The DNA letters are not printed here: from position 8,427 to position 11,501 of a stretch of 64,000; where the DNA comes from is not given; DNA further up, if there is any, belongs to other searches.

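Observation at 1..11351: F-type T4SS locus with non-canonical order and no relaxase or coupling protein in 17 kb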

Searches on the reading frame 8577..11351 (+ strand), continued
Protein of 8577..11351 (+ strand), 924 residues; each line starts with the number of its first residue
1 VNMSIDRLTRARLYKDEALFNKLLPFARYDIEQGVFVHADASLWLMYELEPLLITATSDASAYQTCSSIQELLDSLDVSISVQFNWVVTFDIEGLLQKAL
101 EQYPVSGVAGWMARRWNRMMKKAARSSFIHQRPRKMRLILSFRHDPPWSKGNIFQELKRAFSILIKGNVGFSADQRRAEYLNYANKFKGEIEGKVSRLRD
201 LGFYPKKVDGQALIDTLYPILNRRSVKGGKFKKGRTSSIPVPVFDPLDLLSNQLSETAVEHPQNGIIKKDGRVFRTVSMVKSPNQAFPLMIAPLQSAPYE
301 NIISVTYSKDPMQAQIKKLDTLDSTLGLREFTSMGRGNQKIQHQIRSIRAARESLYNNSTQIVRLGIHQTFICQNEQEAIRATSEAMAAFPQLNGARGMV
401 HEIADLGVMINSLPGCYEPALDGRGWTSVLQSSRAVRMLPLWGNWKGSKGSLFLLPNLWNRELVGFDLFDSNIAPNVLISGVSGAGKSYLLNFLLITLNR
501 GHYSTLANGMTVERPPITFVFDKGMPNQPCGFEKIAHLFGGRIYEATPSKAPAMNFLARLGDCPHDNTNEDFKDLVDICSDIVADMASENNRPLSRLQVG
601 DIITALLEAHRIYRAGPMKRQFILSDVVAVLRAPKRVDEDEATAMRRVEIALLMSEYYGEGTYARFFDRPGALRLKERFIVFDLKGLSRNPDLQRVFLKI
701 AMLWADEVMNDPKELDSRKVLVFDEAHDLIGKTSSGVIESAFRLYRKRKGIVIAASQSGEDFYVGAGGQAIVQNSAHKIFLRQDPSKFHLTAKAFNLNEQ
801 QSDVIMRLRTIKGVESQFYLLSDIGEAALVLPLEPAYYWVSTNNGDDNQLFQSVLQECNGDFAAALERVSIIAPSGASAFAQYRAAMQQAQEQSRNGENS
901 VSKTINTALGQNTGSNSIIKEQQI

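Call 81: get_annotated_region(hit=H5, flank=20000)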
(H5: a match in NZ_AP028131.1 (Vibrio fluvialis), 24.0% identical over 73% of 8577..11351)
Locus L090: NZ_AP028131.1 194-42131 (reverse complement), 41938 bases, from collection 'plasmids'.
description: Vibrio fluvialis strain IDH05335 plasmid pIDH5335-2
organism: Vibrio fluvialis (NCBI taxid 676)
taxonomy: Bacteria; Pseudomonadota; Gammaproteobacteria; Vibrionales; Vibrionaceae; Vibrio; Vibrio fluvialis
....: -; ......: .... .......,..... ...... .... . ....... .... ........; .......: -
typing (MOB-suite, as given by PLSDB): non-mobilizable
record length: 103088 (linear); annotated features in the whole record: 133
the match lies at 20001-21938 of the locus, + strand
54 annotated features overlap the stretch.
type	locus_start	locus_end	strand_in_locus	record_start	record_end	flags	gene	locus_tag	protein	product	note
CDS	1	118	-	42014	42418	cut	-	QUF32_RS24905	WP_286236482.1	hypothetical protein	-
CDS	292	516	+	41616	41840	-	-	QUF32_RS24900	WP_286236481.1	hypothetical protein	-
CDS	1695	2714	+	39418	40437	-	-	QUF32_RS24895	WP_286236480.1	RepB family plasmid replication initiator protein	GO:0006270 - DNA replication initiation [Evidence IEA]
CDS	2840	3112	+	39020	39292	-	-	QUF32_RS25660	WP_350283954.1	DUF6884 domain-containing protein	-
CDS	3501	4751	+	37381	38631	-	-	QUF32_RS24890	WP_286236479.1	ParA family protein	-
CDS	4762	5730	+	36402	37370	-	-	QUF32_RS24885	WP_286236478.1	ParB family protein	-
CDS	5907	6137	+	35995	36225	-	-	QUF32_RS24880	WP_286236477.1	hypothetical protein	-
CDS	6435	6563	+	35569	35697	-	-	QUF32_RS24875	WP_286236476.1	hypothetical protein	-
CDS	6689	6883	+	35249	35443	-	-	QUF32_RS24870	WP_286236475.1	hypothetical protein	-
CDS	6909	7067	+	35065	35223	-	-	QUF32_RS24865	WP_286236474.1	hypothetical protein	-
CDS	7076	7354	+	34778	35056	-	-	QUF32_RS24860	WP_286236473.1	hypothetical protein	-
CDS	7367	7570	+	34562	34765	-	-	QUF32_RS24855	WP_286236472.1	hypothetical protein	-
CDS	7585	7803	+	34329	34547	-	-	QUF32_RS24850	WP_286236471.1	hypothetical protein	-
CDS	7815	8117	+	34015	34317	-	-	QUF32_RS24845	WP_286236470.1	hypothetical protein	-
CDS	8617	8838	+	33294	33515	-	-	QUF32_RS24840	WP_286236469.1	hypothetical protein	-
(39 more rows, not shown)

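Call 82: get_annotated_region(hit=H13, flank=20000)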
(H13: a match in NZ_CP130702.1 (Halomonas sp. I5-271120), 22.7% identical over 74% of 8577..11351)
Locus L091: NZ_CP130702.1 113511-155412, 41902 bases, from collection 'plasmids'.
description: Halomonas sp. I5-271120 plasmid unnamed1, complete sequence
organism: Halomonas sp. I5-271120 (NCBI taxid 3061632)
taxonomy: Bacteria; Pseudomonadota; Gammaproteobacteria; Oceanospirillales; Halomonadaceae; Halomonas; Halomonas sp. I5-271120
host: -; source: cell culture,Novel isolate from a UK brine cave; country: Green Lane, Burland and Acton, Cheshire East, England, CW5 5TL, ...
typing (MOB-suite, as given by PLSDB): non-mobilizable
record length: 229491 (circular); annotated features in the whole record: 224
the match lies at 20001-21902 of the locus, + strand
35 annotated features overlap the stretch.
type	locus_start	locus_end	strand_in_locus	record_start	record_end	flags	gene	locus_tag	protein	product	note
CDS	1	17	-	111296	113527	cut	-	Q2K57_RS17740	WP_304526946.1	DNA topoisomerase 3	GO:0006265 - DNA topological change [Evidence IEA]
CDS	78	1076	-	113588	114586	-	-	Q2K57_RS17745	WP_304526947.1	hypothetical protein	-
CDS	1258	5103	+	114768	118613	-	mobH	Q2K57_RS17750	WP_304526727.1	MobH family relaxase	-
CDS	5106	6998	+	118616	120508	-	traD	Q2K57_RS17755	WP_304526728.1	conjugative transfer system coupling protein TraD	GO:0015074 - DNA integration [Evidence IEA]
CDS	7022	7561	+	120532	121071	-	-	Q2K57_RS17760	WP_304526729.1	hypothetical protein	-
CDS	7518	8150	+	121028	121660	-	-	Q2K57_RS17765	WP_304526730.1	DUF4400 domain-containing protein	-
CDS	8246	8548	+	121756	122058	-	traL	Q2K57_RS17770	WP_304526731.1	type IV conjugative transfer system protein TraL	-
CDS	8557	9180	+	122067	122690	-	-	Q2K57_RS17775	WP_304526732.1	TraE/TraK family type IV conjugative transfer system protein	-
CDS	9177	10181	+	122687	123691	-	-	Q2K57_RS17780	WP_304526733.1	type-F conjugative transfer system secretin TraK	-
CDS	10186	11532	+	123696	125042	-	-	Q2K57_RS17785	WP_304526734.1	TrbI/VirB10 family protein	-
CDS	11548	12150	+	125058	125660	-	traV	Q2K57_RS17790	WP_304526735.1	type IV conjugative transfer system lipoprotein TraV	-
CDS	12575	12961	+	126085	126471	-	traA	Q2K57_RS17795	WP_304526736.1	TraA family conjugative transfer protein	-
CDS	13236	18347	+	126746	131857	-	-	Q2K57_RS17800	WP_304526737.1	Ig-like domain-containing protein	-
CDS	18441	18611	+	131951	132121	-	-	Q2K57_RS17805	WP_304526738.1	hypothetical protein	-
CDS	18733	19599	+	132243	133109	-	-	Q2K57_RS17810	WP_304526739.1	thioredoxin fold domain-containing protein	-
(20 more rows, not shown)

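Call 91: search_protein_families(library=pfam, proteins=[L045:2930-3811:-, L045:3815-4798:-, L045:4791-7208:-, L045:7238-8635:-, L045:8689-9930:+, L045:12745-13623:+, L045:13624-15096:+, L045:15100-16305:+, L045:18084-19145:-, L045:19090-19980:-], max_evalue=0.01)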
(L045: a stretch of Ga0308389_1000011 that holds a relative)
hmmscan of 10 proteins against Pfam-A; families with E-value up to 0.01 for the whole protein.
L045:2930-3811:- (293 aa): 2 families
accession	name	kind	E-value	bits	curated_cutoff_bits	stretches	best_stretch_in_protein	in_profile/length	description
PF00551.24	Formyl_trans_N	-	1e-22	81.2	26.1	1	60-164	76-180/181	Formyl transferase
PF02911.23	Formyl_trans_C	-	1.4e-12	48.1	21.1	1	205-283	19-100/100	Formyl transferase, C-terminal domain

L045:3815-4798:- (327 aa): 6 families
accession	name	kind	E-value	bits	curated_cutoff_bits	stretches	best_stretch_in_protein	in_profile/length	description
PF07479.19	NAD_Gly3P_dh_C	-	4e-39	134.5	25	1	176-312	1-137/142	NAD-dependent glycerol-3-phosphate dehydrogenase C-terminus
PF01210.29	NAD_Gly3P_dh_N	-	2.5e-22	80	23.1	1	7-156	1-156/158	NAD-dependent glycerol-3-phosphate dehydrogenase N-terminus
PF20618.3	GPD_NAD_C_bact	-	1.6e-14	54.7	27.6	1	236-302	1-66/66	Bacterial GPD, NAD-dependent C-terminal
PF02558.23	ApbA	-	3.2e-06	27.3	22.2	1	8-89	1-81/150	Ketopantoate reductase PanE/ApbA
PF03807.23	F420_oxidored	-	2.5e-05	25.2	21.6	1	8-90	2-75/94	NADP oxidoreductase coenzyme F420-dependent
PF03446.21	NAD_binding_2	-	0.0018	18.7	21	1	7-84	1-65/161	NAD binding domain of 6-phosphogluconate dehydrogenase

L045:4791-7208:- (805 aa): 3 families
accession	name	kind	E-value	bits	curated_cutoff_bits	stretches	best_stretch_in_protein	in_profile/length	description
PF00521.26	DNA_topoisoIV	-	1.8e-162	541.5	31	1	28-466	1-431/432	DNA gyrase/topoisomerase IV, subunit A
PF03989.18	DNA_gyraseA_C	-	1.5e-64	213.6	27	6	754-798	1-45/48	DNA gyrase C-terminal domain, beta-propeller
PF04762.18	Beta-prop_ELP1_1st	-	0.007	15.7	26.8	0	629-699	60-140/359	ELP1 first N-terminal beta-propeller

L045:7238-8635:- (465 aa): 1 family
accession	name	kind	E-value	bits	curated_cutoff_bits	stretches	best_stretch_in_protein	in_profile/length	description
PF00883.26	Peptidase_M17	-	9.1e-80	268.7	25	1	156-458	5-309/310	Cytosol aminopeptidase family, catalytic domain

L045:8689-9930:+ (413 aa): 0 families

L045:12745-13623:+ (292 aa): 5 families
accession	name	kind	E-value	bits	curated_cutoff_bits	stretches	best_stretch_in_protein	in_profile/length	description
PF02739.22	5_3_exonuc_N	-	1e-46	159.1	34.3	1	10-171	2-164/164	5'-3' exonuclease, N-terminal resolvase-like domain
PF01367.25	5_3_exonuc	-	6.5e-21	75.1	40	1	173-268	2-89/97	5'-3' exonuclease, C-terminal SAM fold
PF14520.12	HHH_5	-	4.9e-05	24.2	27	1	193-217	6-31/57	Helix-hairpin-helix domain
PF12826.13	HHH_2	-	0.0021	18.6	27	1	193-217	7-31/64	Helix-hairpin-helix motif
PF10391.15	DNA_pol_lambd_f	-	0.0028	17.9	29.8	1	193-218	5-31/51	Fingers domain of DNA polymerase lambda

L045:13624-15096:+ (490 aa): 1 family
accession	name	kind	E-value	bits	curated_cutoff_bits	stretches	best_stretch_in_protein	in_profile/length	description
PF00476.26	DNA_pol_A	-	2e-122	409.3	34.3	1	116-482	2-381/381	DNA polymerase family A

L045:15100-16305:+ (401 aa): 1 family
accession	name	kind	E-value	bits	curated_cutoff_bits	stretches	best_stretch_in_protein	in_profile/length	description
PF00180.25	Iso_dh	-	4.5e-54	184.4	27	1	15-393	5-348/348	Isocitrate/isopropylmalate dehydrogenase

L045:18084-19145:- (353 aa): 1 family
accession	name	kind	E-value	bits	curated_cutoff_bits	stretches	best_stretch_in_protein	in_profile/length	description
PF01571.26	GCV_T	-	3.5e-51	174.3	25.6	1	15-249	2-252/255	Aminomethyltransferase folate-binding domain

L045:19090-19980:- (296 aa): 2 families
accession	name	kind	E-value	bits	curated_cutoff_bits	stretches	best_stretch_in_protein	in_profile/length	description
PF02882.25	THF_DHG_CYH_C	-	1e-47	161.9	27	1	119-285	2-157/160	Tetrahydrofolate dehydrogenase/cyclohydrolase, NAD(P)-binding domain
PF00763.28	THF_DHG_CYH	-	4.8e-23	82.1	32.8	1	21-115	18-115/115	Tetrahydrofolate dehydrogenase/cyclohydrolase, catalytic domain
